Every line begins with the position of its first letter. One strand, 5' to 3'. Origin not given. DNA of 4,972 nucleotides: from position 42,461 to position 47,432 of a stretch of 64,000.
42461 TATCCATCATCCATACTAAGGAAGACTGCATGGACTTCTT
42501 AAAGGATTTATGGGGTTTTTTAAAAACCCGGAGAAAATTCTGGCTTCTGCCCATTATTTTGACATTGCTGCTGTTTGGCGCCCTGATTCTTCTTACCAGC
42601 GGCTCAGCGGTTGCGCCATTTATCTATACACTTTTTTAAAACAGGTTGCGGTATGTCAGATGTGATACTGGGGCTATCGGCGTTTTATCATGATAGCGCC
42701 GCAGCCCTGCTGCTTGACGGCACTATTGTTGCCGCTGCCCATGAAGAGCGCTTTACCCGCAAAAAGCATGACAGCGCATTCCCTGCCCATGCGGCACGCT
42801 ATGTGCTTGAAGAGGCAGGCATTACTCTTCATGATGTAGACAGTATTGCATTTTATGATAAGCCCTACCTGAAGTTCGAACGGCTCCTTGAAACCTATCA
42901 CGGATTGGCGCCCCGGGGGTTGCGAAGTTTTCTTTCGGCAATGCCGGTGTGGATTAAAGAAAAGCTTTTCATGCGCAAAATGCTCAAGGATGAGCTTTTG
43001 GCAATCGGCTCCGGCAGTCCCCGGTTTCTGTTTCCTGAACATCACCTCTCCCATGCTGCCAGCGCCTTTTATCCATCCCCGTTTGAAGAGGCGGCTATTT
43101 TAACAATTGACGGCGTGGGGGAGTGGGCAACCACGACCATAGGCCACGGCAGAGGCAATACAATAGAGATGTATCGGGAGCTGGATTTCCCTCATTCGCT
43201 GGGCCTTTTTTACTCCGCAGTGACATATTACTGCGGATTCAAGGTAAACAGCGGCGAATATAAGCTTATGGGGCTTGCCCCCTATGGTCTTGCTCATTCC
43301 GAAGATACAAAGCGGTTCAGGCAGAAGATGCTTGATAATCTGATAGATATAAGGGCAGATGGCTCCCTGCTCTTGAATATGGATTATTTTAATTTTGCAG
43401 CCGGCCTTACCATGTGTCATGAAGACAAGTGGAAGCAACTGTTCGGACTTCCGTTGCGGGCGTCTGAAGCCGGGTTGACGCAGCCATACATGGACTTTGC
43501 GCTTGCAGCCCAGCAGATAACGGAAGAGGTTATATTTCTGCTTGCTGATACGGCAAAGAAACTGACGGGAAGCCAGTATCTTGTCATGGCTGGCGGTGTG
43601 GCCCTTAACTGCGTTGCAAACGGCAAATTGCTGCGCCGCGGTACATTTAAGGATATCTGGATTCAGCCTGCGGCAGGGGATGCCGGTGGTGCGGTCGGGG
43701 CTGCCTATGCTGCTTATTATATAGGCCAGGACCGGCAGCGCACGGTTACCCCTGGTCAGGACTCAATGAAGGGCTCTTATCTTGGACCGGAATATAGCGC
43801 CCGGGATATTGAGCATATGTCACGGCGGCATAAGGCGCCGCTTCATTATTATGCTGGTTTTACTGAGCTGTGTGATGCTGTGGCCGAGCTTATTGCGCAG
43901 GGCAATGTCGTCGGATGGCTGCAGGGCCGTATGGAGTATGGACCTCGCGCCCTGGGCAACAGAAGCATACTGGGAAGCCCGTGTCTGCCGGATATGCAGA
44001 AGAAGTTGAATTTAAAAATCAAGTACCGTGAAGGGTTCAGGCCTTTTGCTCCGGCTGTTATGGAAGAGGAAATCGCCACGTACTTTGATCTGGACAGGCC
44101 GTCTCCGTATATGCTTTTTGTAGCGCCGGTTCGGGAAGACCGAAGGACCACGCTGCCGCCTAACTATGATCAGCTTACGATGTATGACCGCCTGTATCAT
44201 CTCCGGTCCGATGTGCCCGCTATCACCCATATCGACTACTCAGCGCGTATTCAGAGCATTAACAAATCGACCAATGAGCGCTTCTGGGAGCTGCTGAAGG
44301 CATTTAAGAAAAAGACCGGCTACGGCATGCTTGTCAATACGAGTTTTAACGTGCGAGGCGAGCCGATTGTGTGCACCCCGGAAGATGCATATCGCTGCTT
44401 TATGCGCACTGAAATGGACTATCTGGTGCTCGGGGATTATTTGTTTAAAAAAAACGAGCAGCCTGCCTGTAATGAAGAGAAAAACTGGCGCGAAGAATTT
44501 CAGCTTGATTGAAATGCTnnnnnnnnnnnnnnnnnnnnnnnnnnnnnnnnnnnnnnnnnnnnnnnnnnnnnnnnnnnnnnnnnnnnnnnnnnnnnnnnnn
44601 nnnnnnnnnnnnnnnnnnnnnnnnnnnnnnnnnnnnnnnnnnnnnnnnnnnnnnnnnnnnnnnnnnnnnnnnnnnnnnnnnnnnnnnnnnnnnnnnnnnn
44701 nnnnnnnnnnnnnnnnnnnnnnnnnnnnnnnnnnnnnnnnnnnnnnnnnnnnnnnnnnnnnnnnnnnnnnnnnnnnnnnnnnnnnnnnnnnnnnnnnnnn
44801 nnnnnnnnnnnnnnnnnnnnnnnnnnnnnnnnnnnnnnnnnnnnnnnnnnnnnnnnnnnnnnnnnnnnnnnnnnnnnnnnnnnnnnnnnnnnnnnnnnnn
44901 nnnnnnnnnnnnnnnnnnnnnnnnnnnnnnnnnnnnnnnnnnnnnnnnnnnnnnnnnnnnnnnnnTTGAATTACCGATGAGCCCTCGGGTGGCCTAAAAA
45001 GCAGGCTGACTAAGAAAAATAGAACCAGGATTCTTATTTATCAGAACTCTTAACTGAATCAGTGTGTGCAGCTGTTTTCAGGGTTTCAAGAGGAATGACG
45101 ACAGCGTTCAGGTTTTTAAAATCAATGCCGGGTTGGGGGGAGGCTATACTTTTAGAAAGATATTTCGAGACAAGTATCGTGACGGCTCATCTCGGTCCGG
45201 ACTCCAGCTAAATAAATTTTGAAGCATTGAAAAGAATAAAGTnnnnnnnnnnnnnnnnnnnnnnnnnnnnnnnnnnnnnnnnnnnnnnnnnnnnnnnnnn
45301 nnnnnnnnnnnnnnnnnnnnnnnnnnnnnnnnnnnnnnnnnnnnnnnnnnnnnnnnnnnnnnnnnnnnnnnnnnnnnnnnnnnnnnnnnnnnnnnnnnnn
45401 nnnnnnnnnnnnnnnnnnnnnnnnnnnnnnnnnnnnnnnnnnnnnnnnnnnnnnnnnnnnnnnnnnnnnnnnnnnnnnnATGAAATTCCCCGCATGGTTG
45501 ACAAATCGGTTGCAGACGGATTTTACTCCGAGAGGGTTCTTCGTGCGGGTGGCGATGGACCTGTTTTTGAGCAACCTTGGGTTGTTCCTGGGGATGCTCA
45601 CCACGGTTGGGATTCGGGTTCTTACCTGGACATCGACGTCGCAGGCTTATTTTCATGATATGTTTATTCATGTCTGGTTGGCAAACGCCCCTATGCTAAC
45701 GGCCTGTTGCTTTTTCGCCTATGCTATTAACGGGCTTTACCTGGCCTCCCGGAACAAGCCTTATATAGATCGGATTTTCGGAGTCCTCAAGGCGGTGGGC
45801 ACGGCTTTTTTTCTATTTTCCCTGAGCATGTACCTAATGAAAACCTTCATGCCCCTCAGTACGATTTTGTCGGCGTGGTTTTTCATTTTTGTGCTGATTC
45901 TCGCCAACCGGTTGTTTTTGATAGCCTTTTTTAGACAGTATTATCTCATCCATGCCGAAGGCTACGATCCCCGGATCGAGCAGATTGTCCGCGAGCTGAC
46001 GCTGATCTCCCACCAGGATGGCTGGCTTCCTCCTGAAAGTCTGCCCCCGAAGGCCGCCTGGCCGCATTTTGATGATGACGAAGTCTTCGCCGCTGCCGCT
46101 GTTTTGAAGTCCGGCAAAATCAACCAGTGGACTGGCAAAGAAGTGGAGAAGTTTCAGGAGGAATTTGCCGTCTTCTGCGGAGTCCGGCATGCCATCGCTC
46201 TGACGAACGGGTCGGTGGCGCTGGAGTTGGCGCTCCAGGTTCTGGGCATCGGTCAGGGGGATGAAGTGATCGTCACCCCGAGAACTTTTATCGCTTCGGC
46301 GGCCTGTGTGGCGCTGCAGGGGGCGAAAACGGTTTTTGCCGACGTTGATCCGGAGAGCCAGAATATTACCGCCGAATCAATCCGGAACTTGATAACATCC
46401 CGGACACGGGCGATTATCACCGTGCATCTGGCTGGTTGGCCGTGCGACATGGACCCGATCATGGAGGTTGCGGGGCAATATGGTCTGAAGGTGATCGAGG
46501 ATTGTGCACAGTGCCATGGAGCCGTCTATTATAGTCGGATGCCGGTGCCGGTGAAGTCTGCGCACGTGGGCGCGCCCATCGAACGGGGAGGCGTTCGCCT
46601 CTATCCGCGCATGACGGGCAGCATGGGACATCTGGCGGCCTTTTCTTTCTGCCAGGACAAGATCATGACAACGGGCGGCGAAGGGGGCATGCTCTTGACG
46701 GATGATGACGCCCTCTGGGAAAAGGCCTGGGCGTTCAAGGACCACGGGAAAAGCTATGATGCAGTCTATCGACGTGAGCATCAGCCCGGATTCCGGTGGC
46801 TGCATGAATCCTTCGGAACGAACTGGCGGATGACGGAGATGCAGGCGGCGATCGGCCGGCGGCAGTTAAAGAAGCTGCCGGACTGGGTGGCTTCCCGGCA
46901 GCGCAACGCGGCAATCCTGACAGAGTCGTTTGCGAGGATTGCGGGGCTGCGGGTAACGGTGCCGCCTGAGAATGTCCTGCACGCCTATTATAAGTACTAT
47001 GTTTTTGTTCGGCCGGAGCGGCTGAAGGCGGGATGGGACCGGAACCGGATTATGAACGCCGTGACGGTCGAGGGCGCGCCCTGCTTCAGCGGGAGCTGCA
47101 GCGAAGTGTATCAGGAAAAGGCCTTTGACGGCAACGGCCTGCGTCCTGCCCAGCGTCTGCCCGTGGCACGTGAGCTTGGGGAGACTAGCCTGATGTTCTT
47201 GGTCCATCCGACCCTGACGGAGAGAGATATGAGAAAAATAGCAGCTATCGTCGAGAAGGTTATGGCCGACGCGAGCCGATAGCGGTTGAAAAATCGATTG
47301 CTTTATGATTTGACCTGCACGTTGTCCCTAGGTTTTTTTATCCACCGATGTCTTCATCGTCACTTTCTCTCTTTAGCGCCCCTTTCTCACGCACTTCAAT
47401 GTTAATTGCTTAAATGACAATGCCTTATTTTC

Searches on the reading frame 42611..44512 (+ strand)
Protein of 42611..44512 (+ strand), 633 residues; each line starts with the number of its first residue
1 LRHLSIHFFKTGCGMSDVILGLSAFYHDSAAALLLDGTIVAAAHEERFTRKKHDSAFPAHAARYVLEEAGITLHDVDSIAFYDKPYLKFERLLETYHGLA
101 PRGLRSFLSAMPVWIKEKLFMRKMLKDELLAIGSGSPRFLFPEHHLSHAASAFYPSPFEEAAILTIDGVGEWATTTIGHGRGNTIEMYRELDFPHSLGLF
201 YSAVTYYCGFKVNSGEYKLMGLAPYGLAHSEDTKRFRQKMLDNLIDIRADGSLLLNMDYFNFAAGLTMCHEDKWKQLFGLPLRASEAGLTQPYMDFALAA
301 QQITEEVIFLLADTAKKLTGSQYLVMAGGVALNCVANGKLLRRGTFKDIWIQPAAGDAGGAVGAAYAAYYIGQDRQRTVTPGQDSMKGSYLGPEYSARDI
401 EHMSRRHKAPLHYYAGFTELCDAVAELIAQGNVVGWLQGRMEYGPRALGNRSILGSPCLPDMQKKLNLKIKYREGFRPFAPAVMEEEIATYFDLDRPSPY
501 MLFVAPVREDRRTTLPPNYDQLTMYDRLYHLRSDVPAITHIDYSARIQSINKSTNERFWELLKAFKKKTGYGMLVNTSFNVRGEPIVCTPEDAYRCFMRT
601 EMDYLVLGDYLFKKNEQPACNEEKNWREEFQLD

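Call 39: search_protein_families(library=pfam, proteins=[window:42611-44512:+], max_evalue=0.00001)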
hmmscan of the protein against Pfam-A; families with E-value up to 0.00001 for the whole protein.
window:42611-44512:+ (633 aa): 2 families
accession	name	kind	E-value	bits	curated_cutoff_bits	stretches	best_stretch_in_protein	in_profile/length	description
PF02543.21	Carbam_trans_N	-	3.6e-88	296.7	24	1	19-365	2-345/346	Carbamoyltransferase N-terminus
PF16861.10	Carbam_trans_C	-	1.4e-72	243.2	27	1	425-614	1-170/170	Carbamoyltransferase C-terminus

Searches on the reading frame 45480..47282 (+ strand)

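Call 39: search_protein_families(library=pfam, proteins=[window:45480-47282:+], max_evalue=0.00001)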
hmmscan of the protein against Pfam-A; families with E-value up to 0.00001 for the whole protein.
window:45480-47282:+ (600 aa): 2 families
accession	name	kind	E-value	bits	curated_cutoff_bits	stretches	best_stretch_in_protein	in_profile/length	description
PF01041.23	DegT_DnrJ_EryC1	-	1.3e-95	321.2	19.8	1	198-591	4-359/360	DegT/DnrJ/EryC1/StrS aminotransferase family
PF01212.27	Beta_elim_lyase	-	1.7e-06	28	27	1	219-493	31-274/288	Beta-eliminating lyase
